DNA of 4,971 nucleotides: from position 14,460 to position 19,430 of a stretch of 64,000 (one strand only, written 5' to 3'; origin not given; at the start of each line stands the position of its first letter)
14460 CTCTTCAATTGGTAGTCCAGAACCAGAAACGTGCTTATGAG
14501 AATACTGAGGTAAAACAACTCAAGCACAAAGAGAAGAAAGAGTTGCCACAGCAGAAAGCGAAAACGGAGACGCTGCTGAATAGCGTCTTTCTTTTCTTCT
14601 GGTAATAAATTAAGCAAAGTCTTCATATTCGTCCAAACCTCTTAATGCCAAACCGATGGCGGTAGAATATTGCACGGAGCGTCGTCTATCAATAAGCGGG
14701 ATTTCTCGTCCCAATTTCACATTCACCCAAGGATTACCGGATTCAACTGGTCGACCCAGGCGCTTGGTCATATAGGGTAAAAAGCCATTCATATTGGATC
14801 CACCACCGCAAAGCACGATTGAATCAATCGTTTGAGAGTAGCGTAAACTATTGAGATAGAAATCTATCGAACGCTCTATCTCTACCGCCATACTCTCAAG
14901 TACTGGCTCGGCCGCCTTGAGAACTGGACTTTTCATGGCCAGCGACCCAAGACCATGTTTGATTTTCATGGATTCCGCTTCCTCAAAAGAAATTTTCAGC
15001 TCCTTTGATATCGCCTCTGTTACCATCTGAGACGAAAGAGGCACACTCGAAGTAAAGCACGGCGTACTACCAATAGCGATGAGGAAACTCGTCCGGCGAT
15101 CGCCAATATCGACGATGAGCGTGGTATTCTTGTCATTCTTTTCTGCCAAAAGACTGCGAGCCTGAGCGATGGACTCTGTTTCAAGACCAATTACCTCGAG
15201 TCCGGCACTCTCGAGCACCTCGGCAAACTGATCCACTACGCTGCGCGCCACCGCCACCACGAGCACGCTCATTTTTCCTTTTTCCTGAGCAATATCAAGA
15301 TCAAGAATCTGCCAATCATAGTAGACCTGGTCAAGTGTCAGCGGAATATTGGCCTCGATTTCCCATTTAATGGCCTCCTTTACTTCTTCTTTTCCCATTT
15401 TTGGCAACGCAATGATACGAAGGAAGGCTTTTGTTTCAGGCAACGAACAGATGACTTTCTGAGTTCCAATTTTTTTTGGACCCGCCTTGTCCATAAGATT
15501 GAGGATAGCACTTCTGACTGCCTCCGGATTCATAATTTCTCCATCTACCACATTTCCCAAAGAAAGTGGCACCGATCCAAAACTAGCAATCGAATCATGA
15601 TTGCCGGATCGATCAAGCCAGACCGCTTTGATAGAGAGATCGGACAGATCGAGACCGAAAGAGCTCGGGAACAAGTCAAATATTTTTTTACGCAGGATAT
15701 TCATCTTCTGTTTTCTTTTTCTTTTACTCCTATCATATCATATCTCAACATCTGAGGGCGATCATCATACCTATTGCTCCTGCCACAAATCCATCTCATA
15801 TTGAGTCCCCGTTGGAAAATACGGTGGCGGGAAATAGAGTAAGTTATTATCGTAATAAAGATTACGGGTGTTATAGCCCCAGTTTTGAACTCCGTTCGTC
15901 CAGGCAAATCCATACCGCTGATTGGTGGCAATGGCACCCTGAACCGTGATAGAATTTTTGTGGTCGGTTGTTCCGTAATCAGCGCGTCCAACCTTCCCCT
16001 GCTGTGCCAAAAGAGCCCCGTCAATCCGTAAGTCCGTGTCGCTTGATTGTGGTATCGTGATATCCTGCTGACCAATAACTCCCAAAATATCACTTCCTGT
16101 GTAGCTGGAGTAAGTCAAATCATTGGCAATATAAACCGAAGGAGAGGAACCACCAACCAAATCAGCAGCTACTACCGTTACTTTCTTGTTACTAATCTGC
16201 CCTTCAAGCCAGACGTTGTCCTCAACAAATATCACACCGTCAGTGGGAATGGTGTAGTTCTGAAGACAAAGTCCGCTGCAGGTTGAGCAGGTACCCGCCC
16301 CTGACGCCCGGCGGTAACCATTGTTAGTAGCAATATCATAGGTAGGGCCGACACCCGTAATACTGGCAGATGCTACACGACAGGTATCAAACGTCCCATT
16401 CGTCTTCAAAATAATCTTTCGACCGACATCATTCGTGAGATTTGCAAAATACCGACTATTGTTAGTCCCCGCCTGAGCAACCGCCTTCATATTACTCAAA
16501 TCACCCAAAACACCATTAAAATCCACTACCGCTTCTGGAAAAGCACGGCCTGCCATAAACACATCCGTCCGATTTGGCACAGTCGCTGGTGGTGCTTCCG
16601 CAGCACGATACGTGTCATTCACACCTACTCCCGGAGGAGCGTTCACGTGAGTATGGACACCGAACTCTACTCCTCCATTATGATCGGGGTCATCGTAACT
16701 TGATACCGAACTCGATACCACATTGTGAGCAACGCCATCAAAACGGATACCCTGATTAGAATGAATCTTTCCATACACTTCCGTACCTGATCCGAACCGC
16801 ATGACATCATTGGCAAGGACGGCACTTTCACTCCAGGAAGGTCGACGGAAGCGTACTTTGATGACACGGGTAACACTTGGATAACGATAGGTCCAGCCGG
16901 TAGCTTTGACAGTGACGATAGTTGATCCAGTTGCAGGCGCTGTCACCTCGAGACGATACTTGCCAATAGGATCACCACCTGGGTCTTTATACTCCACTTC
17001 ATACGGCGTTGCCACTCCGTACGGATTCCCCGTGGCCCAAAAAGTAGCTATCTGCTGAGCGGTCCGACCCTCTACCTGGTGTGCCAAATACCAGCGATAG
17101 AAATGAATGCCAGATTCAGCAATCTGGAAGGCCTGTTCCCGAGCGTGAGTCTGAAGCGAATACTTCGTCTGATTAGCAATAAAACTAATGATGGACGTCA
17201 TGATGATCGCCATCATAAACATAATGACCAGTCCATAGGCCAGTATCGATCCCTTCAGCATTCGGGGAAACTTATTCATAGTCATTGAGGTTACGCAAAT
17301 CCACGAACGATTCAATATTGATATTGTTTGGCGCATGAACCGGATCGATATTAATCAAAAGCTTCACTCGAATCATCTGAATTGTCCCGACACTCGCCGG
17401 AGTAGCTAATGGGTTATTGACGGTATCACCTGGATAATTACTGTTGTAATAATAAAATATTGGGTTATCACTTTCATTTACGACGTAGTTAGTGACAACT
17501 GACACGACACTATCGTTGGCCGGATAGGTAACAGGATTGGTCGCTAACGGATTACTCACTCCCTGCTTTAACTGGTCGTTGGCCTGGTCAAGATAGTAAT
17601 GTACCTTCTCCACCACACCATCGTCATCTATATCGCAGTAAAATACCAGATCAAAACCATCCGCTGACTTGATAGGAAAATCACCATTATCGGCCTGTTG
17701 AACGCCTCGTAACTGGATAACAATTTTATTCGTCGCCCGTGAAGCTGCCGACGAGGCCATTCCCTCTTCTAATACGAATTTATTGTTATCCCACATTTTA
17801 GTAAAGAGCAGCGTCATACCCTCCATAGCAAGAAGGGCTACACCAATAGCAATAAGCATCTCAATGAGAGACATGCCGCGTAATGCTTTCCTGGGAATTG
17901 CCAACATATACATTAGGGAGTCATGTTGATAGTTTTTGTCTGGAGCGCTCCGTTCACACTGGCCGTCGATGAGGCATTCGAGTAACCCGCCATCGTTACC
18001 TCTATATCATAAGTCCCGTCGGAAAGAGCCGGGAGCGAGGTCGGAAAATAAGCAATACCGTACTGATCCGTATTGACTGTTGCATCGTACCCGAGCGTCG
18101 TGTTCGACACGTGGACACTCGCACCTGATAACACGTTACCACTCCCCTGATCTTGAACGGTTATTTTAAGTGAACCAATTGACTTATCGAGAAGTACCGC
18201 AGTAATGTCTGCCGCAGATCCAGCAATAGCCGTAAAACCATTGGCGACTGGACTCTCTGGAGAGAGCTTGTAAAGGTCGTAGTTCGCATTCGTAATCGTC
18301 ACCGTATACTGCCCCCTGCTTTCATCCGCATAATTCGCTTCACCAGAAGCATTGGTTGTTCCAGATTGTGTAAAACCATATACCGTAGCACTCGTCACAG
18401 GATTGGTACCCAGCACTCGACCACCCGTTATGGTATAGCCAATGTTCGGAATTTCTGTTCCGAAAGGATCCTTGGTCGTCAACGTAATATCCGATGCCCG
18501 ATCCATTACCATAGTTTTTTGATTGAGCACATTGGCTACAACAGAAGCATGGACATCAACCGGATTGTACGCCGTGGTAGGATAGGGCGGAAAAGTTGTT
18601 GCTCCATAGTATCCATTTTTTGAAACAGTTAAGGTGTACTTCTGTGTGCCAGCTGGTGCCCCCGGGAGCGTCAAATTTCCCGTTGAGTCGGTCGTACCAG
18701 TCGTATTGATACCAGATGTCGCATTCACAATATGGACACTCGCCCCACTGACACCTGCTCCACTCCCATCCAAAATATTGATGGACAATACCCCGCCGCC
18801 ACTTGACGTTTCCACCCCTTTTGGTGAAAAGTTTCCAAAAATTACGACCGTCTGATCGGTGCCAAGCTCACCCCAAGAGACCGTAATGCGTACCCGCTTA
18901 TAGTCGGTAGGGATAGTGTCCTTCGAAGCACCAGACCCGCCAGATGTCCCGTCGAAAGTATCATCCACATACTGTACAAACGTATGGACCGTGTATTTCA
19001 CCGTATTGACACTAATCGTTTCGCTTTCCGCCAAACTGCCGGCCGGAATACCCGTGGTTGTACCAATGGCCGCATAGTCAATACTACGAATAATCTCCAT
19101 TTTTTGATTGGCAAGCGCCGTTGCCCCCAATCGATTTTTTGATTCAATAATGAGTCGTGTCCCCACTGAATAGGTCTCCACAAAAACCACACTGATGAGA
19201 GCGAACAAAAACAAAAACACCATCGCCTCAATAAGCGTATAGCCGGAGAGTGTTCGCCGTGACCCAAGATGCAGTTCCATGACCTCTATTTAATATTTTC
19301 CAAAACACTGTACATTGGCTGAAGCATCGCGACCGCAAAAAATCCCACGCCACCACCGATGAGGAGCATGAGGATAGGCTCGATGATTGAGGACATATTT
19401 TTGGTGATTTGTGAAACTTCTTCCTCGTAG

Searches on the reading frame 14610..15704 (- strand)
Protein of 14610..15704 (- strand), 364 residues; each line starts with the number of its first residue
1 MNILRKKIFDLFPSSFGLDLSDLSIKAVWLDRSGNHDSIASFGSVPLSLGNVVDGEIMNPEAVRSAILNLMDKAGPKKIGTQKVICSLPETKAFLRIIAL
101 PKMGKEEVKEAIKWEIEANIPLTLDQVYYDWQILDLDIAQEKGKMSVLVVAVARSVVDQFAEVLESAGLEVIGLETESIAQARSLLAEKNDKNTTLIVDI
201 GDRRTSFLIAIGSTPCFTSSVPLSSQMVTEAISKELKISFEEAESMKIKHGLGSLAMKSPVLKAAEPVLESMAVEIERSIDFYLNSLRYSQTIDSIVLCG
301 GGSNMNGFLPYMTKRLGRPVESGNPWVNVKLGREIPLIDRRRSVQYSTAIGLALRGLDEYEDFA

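Call 80: search_protein_families(library=pfam, proteins=[window:14610-15704:-], max_evalue=0.00001)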
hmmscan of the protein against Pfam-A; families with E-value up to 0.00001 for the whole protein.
window:14610-15704:- (364 aa): 2 families
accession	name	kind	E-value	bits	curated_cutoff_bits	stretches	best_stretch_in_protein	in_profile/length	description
PF11104.14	PilM_2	-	1e-49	169.8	27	1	17-356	1-339/340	Type IV pilus assembly protein PilM;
PF14450.12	FtsA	-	9.4e-17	62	31.8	1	197-351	2-127/127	Cell division protein FtsA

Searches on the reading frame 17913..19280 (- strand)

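Call 81: search_protein_families(library=pfam, proteins=[window:17913-19280:-], max_evalue=0.00001)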
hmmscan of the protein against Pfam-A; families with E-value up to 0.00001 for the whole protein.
window:17913-19280:- (455 aa): 3 families
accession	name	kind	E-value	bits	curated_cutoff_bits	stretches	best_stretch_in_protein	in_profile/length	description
PF13620.12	CarboxypepD_reg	-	3e-20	72.8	32.3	2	168-229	5-64/82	Carboxypeptidase regulatory-like domain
PF13715.12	CarbopepD_reg_2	-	1.6e-08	34.9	32.2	0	374-449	4-71/88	CarboxypepD_reg-like domain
PF17802.7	SpaA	-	4.7e-06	27.1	23.1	0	369-434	1-66/91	Prealbumin-like fold domain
